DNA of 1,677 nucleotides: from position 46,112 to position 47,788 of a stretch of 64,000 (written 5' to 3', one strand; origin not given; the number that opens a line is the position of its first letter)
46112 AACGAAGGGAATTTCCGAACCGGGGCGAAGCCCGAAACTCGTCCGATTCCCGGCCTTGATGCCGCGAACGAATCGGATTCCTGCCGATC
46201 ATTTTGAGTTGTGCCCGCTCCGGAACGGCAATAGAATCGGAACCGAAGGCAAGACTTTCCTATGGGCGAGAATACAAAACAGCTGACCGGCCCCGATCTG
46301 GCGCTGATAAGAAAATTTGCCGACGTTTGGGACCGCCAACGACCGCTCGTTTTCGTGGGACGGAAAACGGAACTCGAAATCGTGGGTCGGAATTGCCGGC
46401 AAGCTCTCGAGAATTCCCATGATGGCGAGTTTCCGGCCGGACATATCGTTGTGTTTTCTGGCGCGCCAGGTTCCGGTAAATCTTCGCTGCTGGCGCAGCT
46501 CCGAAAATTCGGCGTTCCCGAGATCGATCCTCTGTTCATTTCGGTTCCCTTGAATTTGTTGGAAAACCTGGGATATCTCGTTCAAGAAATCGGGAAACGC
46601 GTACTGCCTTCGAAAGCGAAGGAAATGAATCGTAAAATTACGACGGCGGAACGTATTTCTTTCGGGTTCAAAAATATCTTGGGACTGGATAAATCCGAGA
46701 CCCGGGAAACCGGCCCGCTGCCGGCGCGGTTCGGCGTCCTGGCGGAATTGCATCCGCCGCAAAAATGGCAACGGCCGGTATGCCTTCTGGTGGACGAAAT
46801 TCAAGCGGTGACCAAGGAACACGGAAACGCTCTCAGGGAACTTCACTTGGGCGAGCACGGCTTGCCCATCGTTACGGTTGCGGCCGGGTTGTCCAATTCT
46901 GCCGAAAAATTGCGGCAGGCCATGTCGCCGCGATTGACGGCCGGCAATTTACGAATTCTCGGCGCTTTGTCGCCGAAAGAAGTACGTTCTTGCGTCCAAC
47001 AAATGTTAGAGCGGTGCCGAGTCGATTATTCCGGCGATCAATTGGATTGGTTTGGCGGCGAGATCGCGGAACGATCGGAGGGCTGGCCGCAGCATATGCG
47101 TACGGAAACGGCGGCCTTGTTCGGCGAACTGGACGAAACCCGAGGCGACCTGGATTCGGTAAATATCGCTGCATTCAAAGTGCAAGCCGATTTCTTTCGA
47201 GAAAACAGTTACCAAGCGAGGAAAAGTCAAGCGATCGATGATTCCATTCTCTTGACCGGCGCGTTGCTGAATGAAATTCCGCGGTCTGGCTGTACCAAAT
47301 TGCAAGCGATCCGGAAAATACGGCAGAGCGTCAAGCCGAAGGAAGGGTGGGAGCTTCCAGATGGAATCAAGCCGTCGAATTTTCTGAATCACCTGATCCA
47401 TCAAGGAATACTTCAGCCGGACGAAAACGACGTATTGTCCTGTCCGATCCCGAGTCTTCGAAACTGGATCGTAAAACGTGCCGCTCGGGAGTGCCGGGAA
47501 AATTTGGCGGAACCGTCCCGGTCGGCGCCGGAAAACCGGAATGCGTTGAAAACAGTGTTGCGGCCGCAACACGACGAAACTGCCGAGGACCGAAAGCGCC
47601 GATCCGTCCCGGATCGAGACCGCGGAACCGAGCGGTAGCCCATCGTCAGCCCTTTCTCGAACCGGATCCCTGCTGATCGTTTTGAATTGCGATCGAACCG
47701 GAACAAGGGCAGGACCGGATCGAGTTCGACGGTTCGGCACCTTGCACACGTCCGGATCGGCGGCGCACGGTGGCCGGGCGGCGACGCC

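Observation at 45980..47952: TIR- and TSD-bounded 1,957-bp cassette whose only cargo is a STAND-like ATPase, inserted in an IS256 transposase gene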

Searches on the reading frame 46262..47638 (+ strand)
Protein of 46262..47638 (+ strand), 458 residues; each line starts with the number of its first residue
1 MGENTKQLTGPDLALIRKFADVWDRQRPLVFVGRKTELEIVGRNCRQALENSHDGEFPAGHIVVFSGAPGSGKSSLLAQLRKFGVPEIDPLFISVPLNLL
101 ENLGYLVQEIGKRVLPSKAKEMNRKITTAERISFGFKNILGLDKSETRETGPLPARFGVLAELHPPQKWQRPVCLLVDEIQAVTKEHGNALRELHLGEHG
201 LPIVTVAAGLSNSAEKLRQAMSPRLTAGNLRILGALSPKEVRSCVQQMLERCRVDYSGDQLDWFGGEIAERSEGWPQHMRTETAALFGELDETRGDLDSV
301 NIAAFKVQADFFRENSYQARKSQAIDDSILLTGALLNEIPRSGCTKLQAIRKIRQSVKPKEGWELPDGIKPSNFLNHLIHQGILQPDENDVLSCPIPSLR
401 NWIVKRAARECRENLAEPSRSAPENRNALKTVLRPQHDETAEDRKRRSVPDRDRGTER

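Call 5: search_protein_families(library=pfam, proteins=[window:46262-47638:+], max_evalue=1)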
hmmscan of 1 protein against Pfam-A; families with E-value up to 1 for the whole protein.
window:46262-47638:+ (458 aa): 13 families
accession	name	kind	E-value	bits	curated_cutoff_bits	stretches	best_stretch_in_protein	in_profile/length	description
PF13401.12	AAA_22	-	4.5e-06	27.4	27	1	62-205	7-120/130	AAA domain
PF13191.12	AAA_16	-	1.3e-05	26.3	32.6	1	31-195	2-156/167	AAA ATPase domain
PF13521.12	AAA_28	-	0.0038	17.9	27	1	63-86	2-26/164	AAA domain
PF25199.1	nSTAND_NTPase5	-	0.015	15.6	34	0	32-80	16-61/145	Novel STAND NTPase 5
PF00005.33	ABC_tran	-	0.023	15.7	25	1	55-83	6-34/137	ABC transporter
PF20703.3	nSTAND1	-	0.044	13.8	27.1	1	28-77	13-50/379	Novel STAND NTPase 1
PF10236.15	DAP3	-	0.046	13.4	23.1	1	63-87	26-50/311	Mitochondrial ribosomal death-associated protein 3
PF13555.12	AAA_29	-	0.07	13.3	27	1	53-77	15-39/61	P-loop containing region of AAA domain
PF13481.12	AAA_25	-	0.092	12.8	27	1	55-80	28-53/195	AAA domain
PF01443.25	Viral_helicase1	-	0.13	12.5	21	1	64-83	2-21/228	Viral superfamily 1 RNA helicase core domain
PF20720.3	nSTAND3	-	0.13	12.3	27.2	1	61-80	18-37/155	Novel STAND NTPase 3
PF03193.22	RsgA_GTPase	-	0.15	12.3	30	1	59-81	105-127/174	RsgA GTPase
PF06745.19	ATPase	-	0.21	11.4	26.6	1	49-79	8-38/231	KaiC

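Call 6: search_protein_families(library=ncbifam, proteins=[window:46262-47638:+], max_evalue=1)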
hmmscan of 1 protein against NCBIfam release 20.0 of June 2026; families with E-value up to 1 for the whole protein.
window:46262-47638:+ (458 aa): 6 families
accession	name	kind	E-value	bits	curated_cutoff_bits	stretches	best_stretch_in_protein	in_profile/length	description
NF040873.1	AztA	equivalog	0.049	13.2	220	1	53-81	11-39/191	zinc ABC transporter ATP-binding protein AztA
TIGR01189.1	ccmA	equivalog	0.12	12.1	131.6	1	43-79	10-45/198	heme ABC exporter ATP-binding protein CcmA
TIGR02857.1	CydD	equivalog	0.12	11.3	435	1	52-86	340-374/529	thiol reductant ABC exporter subunit CydD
NF003661.0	PRK05291.1-3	equivalog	0.18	11.1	380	1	36-82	191-238/448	tRNA uridine-5-carboxymethylaminomethyl(34) synthesis GTPase MnmE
TIGR03167.1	tRNA_sel_U_synt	equivalog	0.2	11.1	219.75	1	46-89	113-156/311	tRNA 2-selenouridine(34) synthase MnmH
NF008750.0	PRK11784.1-2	equivalog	0.22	10.6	241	1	56-89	136-168/346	tRNA 2-selenouridine(34) synthase MnmH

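Call 7: search_protein_families(library=padloc, proteins=[window:46262-47638:+], max_evalue=1)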
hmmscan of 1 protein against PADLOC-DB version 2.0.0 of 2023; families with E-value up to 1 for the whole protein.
window:46262-47638:+ (458 aa): 3 families
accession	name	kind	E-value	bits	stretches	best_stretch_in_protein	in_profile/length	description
PDLC04140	mad8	-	0.0024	15.4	1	54-80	21-47/314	mads_8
PDLC04135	mad3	-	0.0099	13.5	1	53-81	16-43/374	mads_3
PDLC00507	JetC1|JetC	-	0.055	9.7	1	54-78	16-40/1215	DUF3584 domain; MukB-like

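Call 8: find_homologous_proteins(query=window:46262-47638:+)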
Query window:46262-47638:+ (458 aa): 43 proteins with E <= 0.001 among 8000 candidates.
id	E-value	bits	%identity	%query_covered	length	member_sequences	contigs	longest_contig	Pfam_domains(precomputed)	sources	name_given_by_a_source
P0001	0.0e+0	1039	100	100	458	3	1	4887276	PF13401.13,PF13191.13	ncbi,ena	-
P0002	2.9e-161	555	58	99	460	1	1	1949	PF13191.13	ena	-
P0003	7.0e-146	505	52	100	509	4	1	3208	PF13401.13,PF13191.13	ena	-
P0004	7.9e-142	491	56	89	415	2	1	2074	-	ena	-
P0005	5.3e-137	475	54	93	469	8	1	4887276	PF13401.13,PF13191.13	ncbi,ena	-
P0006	1.4e-136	474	51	100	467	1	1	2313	PF13191.13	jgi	-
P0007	7.5e-134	465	50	100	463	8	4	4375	PF13191.13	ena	-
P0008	3.1e-132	460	51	97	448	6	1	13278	PF13401.13,PF13191.13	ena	-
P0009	6.1e-132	459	51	100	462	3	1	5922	PF13401.13,PF13191.13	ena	-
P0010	9.4e-128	445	49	99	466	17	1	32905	PF13191.13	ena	-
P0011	2.0e-127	444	50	100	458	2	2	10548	PF13401.13,PF13191.13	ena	-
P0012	2.8e-125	437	49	100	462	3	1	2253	PF13191.13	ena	-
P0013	1.2e-124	435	50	100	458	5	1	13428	PF13191.13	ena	-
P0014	2.1e-120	421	46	99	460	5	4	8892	-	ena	-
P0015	2.3e-118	414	51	89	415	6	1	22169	PF13191.13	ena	-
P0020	1.5e-105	372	45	98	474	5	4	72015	PF13401.13,PF13191.13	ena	-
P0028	6.8e-91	324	43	89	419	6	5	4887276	PF13191.13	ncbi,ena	-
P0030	2.7e-87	312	43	86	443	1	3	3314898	PF07693.21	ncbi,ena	-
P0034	8.7e-82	294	49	71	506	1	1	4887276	PF13401.13,PF13191.13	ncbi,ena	-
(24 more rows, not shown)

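Call 9: find_encoding_contigs(protein=P0005, flank=5000, max_places=6)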
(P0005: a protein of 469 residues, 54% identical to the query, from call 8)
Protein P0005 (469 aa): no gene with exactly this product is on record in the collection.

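Call 10: find_encoding_contigs(protein=P0028, flank=5000, max_places=8)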
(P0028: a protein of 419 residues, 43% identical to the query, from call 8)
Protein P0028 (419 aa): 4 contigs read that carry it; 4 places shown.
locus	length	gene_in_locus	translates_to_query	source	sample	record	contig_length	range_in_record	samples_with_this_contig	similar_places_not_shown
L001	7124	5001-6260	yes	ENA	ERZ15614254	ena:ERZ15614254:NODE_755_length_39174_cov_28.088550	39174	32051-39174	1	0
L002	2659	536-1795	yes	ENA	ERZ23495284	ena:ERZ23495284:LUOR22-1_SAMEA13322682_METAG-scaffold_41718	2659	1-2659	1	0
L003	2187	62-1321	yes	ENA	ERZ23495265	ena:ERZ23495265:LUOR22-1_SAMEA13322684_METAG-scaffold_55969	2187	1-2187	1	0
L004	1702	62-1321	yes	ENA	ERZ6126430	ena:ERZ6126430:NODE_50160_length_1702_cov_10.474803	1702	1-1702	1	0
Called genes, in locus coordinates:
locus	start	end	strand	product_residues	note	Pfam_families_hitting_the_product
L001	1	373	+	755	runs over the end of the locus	PF02743:dCache_1 (faint), PF00069:Pkinase, PF07714:PK_Tyr_Ser-Thr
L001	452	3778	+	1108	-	PF06283:ThuA, PF23500:DUF7133, PF00034:Cytochrom_C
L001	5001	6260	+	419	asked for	PF13191:AAA_16 (weak)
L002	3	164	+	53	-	?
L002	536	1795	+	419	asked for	PF13191:AAA_16 (weak)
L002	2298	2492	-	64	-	-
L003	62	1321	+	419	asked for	PF13191:AAA_16 (weak)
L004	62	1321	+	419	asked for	PF13191:AAA_16 (weak)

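Call 11: find_encoding_contigs(protein=P0034, flank=5000, max_places=6)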
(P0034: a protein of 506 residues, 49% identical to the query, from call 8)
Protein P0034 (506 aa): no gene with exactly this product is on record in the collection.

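Call 13: find_related_loci(query=A1, collection=genome_contigs, flank=4000)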
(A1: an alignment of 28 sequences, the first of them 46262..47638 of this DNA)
Query A1 (458 aa) in genome_contigs; peptide patterns used: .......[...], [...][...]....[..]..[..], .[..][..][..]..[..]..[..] (x = any residue, [..] = any of these).
598 stretches matched a pattern (row limit reached: there are more); 98 encode a relative of the query (tblastn E <= 1e-3); the best 80 are kept; 79 distinct loci.
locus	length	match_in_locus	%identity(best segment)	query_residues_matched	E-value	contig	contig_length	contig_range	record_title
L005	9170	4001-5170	40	12-406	2e-87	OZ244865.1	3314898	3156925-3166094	MAG: Limisphaerales bacterium isolate 5eb3c5e2-f979-4c09-a8a1-467989e74c88 genome assembly, chromosome: 1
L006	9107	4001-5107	38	12-406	6e-82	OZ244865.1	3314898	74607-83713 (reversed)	MAG: Limisphaerales bacterium isolate 5eb3c5e2-f979-4c09-a8a1-467989e74c88 genome assembly, chromosome: 1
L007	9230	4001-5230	36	12-405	1e-61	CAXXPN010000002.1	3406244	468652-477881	MAG: Alphaproteobacteria bacterium isolate 777528ef-fd8a-40bb-88bf-29da65da1541 genome assembly, contig: contig_2, whole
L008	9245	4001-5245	33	1-409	6e-62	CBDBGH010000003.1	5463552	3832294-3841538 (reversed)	MAG: Alphaproteobacteria bacterium isolate b99f4e08-eaad-4535-8bab-8af14a35acd4 genome assembly, contig: contig_2, whole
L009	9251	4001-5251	34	11-421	5e-60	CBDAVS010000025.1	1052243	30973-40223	MAG: uncultured Rhodobacter sp. isolate 0387c818-dba8-4a11-a5d3-952c4dc739e2 genome assembly, contig: contig_25, whole g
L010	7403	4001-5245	34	1-409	3e-60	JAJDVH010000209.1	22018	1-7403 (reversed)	MAG: Alphaproteobacteria bacterium isolate jk18x22bins.31 k141_198235, whole genome shotgun sequence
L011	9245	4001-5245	33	5-405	5e-60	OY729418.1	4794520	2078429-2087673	MAG: Paracoccaceae bacterium isolate 54c0c81b-ab6a-46d8-a0b5-11567dc3f75d genome assembly, chromosome: 1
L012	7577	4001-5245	34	1-409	4e-59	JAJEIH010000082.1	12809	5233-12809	MAG: Alphaproteobacteria bacterium isolate p16x65bins.40 k141_329584, whole genome shotgun sequence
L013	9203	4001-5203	33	4-408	2e-58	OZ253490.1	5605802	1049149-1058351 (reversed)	MAG: Alphaproteobacteria bacterium isolate 903b7664-a1a7-4c44-9fb1-b1fc7b96e1ef genome assembly, chromosome: 1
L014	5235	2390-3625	32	11-408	5e-57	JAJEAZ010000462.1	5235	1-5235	MAG: Alphaproteobacteria bacterium isolate jk18x7bins.95 k141_870433, whole genome shotgun sequence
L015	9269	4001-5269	31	11-420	8e-53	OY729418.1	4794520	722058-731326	MAG: Paracoccaceae bacterium isolate 54c0c81b-ab6a-46d8-a0b5-11567dc3f75d genome assembly, chromosome: 1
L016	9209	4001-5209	31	4-405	5e-51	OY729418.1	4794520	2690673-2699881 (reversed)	MAG: Paracoccaceae bacterium isolate 54c0c81b-ab6a-46d8-a0b5-11567dc3f75d genome assembly, chromosome: 1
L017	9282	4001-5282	32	10-416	3e-49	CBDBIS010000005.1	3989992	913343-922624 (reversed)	MAG: Alphaproteobacteria bacterium isolate 1c27fcd0-475b-40ea-bcc6-78b425081152 genome assembly, contig: contig_5, whole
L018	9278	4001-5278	30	6-406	1e-42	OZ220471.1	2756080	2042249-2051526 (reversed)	MAG: Gammaproteobacteria bacterium isolate 961c4e6d-ccbe-457b-895d-349417bac2fb genome assembly, chromosome: 1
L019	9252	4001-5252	37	12-423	7e-43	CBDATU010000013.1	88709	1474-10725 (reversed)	MAG: uncultured Rhodobacter sp. isolate 43686f86-583c-494a-8daa-9842116a73c5 genome assembly, contig: contig_13, whole g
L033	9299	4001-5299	33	16-427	1e-55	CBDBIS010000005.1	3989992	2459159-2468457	MAG: Alphaproteobacteria bacterium isolate 1c27fcd0-475b-40ea-bcc6-78b425081152 genome assembly, contig: contig_5, whole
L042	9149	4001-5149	27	16-407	1e-30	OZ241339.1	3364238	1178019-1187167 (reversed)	MAG: Pseudomonadales bacterium isolate cbcdbaa0-eece-4240-b2d8-20bde94b4aec genome assembly, chromosome: 1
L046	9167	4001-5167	26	12-408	2e-29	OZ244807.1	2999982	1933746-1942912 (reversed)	MAG: Candidatus Azotimanducus sp. isolate d7e1e9d3-75ce-4ce8-8704-b46bbe593d13 genome assembly, chromosome: 1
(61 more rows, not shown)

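Call 18: find_encoding_contigs(protein=P0001, flank=3000, max_places=4)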
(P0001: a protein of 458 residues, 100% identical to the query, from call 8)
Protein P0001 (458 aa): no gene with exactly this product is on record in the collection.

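Call 19: find_encoding_contigs(protein=P0010, flank=5000, max_places=4)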
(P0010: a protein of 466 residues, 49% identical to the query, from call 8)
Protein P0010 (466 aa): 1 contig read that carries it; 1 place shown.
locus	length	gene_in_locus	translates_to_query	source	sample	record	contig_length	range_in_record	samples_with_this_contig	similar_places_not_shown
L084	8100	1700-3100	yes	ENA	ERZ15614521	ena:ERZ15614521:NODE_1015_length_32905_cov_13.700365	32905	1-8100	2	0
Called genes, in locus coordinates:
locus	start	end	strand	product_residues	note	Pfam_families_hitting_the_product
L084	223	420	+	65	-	-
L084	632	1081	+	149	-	-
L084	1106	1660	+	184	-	-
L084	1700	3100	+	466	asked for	PF13191:AAA_16 (weak)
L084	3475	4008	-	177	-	-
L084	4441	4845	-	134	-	PF00023:Ank (faint), PF12796:Ank_2 (weak), PF13637:Ank_4 (weak)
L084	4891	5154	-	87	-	PF12796:Ank_2, PF13857:Ank_5, PF00023:Ank, PF13606:Ank_3 (faint), PF13637:Ank_4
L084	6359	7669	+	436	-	PF00696:AA_kinase, PF00583:Acetyltransf_1, PF13508:Acetyltransf_7 (weak)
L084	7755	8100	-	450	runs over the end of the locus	PF01408:GFO_IDH_MocA, PF22725:GFO_IDH_MocA_C3 (faint), PF19051:GFO_IDH_MocA_C2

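Call 20: find_encoding_contigs(protein=P0020, flank=6000, max_places=5)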
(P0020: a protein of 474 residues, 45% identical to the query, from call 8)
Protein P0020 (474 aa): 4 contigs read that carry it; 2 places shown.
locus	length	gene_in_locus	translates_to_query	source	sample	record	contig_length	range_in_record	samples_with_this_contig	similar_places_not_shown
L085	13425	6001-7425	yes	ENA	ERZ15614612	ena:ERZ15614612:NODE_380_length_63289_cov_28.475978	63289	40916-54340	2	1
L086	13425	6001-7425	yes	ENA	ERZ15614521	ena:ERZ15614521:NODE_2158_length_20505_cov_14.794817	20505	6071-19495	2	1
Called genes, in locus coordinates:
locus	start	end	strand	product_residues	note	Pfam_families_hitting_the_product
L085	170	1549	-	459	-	PF10396:TrmE_N, PF02492:cobW (faint), PF12631:MnmE_helical, PF00009:GTP_EFTU (faint), PF01926:MMR_HSR1, PF02421:FeoB_N, PF04548:AIG1 (weak)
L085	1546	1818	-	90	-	-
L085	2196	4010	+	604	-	PF01869:BcrAD_BadFG, PF13580:SIS_2 (weak), PF22198:GKRP_SIS_2 (weak), PF22645:GKRP_SIS_N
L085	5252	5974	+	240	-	PF07505:DUF5131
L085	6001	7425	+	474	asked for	PF13191:AAA_16 (weak), PF13401:AAA_22 (weak)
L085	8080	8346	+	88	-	-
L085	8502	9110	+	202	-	PF07505:DUF5131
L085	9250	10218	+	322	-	-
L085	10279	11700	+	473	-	PF13191:AAA_16 (weak), PF25199:nSTAND_NTPase5 (faint), PF13401:AAA_22 (weak)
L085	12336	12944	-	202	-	PF25087:GMPPB_C (faint), PF25084:LbH_EIF2B (weak), PF00132:Hexapep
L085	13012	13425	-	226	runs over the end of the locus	PF01966:HD (weak)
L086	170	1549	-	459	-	PF10396:TrmE_N, PF02492:cobW (faint), PF12631:MnmE_helical, PF00009:GTP_EFTU (faint), PF01926:MMR_HSR1, PF02421:FeoB_N, PF04548:AIG1 (weak)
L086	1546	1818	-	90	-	-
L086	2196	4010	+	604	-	PF01869:BcrAD_BadFG, PF13580:SIS_2 (weak), PF22198:GKRP_SIS_2 (weak), PF22645:GKRP_SIS_N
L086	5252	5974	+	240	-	PF07505:DUF5131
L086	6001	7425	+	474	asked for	PF13191:AAA_16 (weak), PF13401:AAA_22 (weak)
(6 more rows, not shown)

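Call 28: find_encoding_contigs(protein=P0002, flank=5000, max_places=4)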
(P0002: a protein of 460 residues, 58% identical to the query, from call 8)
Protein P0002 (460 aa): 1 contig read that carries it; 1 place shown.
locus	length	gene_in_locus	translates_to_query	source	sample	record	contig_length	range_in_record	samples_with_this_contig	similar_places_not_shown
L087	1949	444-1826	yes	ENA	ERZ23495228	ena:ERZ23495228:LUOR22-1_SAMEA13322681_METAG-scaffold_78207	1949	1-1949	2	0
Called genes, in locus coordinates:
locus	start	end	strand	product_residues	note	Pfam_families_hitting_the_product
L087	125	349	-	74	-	-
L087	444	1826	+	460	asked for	PF13191:AAA_16 (weak)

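Call 29: find_encoding_contigs(protein=P0003, flank=5000, max_places=4)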
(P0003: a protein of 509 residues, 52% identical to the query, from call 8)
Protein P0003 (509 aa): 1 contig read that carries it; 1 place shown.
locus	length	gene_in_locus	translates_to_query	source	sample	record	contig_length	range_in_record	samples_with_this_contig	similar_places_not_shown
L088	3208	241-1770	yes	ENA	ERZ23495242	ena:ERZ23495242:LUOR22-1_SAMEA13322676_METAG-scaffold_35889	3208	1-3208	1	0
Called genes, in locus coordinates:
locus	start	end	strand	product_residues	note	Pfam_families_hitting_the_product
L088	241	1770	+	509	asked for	PF13191:AAA_16, PF13401:AAA_22 (weak)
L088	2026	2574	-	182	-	-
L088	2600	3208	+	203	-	?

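Call 30: find_encoding_contigs(protein=P0007, flank=5000, max_places=6)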
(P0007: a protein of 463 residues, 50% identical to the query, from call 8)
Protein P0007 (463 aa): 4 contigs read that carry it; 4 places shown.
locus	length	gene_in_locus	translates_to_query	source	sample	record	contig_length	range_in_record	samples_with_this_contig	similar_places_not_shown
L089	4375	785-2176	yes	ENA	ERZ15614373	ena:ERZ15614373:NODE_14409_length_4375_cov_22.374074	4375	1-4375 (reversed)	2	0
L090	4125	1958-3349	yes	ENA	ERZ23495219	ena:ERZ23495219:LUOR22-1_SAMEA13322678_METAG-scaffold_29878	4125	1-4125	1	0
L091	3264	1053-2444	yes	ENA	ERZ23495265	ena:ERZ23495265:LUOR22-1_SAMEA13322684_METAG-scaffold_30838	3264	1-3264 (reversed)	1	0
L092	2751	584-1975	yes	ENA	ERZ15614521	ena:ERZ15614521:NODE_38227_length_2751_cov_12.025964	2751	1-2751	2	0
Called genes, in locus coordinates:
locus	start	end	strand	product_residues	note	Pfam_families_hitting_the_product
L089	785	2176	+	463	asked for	PF13191:AAA_16 (weak)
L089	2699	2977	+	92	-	-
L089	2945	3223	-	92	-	-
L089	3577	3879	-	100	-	-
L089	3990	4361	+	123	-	-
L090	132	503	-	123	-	-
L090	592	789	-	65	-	-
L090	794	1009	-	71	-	-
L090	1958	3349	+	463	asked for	PF13191:AAA_16 (weak)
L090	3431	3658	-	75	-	-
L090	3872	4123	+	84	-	?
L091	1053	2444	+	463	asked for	PF13191:AAA_16 (weak)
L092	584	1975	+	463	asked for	PF13191:AAA_16 (weak)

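Call 39: list_cluster_members(proteins=[P0001, P0005, P0034, P0030])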
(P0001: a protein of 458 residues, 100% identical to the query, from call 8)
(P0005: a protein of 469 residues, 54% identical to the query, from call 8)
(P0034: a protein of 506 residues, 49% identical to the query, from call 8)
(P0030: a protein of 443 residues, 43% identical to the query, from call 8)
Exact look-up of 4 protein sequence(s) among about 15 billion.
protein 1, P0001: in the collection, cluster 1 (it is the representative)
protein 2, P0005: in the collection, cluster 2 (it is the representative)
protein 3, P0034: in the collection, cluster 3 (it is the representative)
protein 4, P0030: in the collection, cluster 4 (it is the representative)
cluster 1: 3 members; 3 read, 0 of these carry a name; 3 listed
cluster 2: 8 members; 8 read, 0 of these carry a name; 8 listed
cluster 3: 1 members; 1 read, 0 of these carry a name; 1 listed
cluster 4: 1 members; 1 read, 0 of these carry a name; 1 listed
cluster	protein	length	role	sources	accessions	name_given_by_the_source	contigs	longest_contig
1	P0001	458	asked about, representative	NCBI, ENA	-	-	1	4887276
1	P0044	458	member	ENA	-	-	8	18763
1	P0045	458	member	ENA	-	-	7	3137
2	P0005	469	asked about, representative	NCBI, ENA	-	-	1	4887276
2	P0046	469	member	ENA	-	-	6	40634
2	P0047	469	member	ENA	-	-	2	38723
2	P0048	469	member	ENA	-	-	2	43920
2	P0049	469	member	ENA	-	-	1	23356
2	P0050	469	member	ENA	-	-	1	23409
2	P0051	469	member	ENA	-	-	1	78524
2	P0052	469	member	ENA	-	-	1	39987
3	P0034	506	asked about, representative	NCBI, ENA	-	-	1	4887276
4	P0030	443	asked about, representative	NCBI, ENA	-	-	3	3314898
